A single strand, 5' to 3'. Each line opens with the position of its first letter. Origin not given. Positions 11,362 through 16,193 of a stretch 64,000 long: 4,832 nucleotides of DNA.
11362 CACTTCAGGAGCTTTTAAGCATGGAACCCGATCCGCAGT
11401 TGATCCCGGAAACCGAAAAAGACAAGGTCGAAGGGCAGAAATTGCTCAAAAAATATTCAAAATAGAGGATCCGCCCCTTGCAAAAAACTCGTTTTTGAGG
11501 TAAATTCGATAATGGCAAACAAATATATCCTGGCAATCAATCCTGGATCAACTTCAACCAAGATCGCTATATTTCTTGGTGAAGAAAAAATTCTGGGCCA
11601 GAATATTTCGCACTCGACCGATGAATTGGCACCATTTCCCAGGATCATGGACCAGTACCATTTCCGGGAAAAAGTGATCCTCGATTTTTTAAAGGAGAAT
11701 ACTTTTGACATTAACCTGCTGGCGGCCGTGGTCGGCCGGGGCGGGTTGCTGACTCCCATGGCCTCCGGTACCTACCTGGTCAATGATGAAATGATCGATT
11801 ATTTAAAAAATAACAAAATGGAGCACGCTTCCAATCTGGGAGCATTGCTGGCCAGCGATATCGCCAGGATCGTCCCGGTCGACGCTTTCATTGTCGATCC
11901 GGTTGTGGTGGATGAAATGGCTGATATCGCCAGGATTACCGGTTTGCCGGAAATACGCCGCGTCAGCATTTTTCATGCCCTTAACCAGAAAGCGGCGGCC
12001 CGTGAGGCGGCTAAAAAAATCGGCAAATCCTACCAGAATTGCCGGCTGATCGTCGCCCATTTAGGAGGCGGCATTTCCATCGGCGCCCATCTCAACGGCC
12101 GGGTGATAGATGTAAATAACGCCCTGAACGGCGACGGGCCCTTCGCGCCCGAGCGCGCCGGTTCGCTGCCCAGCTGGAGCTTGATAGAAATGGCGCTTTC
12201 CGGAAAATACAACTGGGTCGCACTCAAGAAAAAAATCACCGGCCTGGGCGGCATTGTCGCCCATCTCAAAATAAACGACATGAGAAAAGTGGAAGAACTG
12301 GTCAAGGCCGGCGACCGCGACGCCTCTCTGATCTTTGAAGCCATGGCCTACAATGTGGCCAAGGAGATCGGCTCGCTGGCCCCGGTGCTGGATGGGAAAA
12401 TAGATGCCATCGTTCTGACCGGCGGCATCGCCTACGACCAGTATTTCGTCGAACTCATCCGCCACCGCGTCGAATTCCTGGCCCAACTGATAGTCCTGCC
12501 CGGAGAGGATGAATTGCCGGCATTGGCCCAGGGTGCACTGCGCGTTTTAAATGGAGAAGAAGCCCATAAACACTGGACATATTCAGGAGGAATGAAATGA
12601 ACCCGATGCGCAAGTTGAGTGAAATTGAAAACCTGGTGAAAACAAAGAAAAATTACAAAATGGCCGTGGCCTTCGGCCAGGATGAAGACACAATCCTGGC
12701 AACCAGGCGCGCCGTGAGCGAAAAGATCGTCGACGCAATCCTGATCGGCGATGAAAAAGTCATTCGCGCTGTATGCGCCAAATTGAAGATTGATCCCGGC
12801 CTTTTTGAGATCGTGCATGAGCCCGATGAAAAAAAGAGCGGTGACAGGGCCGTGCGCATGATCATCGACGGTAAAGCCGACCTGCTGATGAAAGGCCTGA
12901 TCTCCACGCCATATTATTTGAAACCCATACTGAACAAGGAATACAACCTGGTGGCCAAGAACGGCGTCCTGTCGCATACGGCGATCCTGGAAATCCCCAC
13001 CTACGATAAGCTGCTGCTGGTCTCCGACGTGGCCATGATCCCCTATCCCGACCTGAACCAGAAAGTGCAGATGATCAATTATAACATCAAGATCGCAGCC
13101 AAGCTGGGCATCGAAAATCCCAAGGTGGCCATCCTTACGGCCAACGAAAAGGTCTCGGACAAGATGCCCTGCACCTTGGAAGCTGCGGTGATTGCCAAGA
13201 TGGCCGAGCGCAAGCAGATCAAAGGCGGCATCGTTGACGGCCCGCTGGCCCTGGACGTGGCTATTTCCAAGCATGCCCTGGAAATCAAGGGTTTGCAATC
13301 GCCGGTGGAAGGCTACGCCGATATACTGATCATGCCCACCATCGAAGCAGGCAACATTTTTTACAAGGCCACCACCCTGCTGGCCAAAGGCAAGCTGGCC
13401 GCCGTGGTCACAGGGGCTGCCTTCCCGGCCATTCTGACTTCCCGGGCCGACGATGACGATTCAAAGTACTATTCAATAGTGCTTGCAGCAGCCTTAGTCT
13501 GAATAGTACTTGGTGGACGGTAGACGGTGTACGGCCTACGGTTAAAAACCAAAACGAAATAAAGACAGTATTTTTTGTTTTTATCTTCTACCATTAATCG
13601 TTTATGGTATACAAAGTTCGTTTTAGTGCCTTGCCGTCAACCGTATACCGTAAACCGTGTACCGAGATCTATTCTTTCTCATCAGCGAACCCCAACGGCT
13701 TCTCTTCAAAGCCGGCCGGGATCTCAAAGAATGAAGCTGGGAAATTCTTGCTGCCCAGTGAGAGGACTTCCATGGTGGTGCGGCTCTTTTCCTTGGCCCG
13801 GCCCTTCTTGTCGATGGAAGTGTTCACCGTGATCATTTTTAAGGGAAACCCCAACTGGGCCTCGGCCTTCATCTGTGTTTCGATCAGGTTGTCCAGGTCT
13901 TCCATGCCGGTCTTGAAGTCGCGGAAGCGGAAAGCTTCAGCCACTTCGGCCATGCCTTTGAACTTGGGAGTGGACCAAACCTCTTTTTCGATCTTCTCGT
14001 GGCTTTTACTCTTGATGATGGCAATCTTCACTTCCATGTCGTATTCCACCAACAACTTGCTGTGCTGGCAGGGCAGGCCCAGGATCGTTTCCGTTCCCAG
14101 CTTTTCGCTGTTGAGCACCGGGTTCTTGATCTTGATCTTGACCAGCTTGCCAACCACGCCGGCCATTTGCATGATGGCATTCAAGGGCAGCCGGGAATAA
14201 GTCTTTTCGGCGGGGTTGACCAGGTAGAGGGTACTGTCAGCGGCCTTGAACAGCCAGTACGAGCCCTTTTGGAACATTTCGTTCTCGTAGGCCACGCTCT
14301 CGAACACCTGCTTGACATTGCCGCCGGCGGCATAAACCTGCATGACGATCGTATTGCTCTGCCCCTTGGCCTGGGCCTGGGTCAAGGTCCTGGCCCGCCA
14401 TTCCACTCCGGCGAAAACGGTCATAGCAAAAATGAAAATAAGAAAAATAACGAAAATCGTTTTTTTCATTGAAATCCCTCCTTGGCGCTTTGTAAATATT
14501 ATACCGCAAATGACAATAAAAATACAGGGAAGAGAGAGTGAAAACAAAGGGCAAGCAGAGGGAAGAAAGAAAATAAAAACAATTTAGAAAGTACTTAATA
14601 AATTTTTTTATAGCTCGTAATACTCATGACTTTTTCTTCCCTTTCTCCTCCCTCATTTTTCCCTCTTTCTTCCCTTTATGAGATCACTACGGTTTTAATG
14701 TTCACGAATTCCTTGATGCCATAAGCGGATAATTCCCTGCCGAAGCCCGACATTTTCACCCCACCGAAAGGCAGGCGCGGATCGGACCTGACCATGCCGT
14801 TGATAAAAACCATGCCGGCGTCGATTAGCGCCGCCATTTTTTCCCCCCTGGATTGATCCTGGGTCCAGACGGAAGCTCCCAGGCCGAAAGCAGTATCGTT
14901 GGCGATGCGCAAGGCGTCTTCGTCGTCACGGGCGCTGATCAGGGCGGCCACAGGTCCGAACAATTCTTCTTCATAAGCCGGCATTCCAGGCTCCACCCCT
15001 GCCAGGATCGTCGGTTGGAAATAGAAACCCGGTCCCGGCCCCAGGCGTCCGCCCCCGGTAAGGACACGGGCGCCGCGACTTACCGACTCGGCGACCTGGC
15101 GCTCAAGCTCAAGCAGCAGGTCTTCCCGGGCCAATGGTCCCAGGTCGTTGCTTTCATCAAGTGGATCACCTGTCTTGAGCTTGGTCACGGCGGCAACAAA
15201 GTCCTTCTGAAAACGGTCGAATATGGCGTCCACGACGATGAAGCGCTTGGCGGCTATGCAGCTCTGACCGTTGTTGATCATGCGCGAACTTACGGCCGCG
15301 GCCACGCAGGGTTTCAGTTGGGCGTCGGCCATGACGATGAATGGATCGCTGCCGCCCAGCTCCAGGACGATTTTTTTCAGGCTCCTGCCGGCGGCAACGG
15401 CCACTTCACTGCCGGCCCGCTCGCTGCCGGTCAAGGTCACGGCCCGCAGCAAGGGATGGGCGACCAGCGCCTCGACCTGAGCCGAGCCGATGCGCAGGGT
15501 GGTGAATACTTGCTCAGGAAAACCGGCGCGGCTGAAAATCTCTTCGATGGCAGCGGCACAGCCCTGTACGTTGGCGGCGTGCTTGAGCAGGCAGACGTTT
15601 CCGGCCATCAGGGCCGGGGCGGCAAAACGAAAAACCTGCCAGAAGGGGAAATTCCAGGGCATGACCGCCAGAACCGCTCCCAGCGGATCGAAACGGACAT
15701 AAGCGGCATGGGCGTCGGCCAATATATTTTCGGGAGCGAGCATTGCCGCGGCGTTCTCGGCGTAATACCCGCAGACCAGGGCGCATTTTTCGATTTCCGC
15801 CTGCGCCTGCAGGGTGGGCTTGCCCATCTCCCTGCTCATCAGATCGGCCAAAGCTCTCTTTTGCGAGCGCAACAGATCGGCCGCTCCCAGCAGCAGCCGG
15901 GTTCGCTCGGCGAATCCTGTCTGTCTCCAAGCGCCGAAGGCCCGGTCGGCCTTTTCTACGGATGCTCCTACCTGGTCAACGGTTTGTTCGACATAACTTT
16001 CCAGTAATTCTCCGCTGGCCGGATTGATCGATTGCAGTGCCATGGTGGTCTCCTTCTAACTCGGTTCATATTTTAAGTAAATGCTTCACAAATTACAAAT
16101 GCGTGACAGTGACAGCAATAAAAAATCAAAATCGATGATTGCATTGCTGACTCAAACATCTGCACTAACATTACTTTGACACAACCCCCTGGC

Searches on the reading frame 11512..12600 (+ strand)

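Call 31: search_protein_families(library=pfam, proteins=[window:11512-12600:+], max_evalue=1e-8)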
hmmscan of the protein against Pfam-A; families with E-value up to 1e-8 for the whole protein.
window:11512-12600:+ (362 aa): 1 family
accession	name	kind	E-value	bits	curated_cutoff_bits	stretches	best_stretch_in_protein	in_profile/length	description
PF00871.23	Acetate_kinase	-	2.3e-16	59.9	22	1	148-312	172-338/392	Acetokinase family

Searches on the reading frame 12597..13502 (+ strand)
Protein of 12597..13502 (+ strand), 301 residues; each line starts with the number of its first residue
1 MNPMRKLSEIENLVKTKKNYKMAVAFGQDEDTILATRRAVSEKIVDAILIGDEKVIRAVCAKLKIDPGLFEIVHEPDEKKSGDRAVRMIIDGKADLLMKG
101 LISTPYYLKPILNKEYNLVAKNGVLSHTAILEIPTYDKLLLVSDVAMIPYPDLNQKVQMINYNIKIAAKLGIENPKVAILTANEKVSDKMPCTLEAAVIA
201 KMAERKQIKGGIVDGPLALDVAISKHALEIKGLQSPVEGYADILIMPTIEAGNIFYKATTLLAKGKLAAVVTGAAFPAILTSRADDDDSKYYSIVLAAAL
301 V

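Call 31: search_protein_families(library=pfam, proteins=[window:12597-13502:+], max_evalue=1e-8)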
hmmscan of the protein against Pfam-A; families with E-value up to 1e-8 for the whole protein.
window:12597-13502:+ (301 aa): 1 family
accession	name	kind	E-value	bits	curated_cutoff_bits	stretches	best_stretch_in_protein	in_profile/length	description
PF01515.24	PTA_PTB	-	2.9e-45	155.5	24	1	84-298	107-319/319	Phosphate acetyl/butaryl transferase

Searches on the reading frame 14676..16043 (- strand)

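Call 32: search_protein_families(library=pfam, proteins=[window:14676-16043:-], max_evalue=1e-8)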
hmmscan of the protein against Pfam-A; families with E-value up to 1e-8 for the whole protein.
window:14676-16043:- (455 aa): 1 family
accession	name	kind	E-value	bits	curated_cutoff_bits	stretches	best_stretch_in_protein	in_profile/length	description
PF00171.27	Aldedh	-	7.5e-137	457.1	23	1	3-452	9-461/461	Aldehyde dehydrogenase family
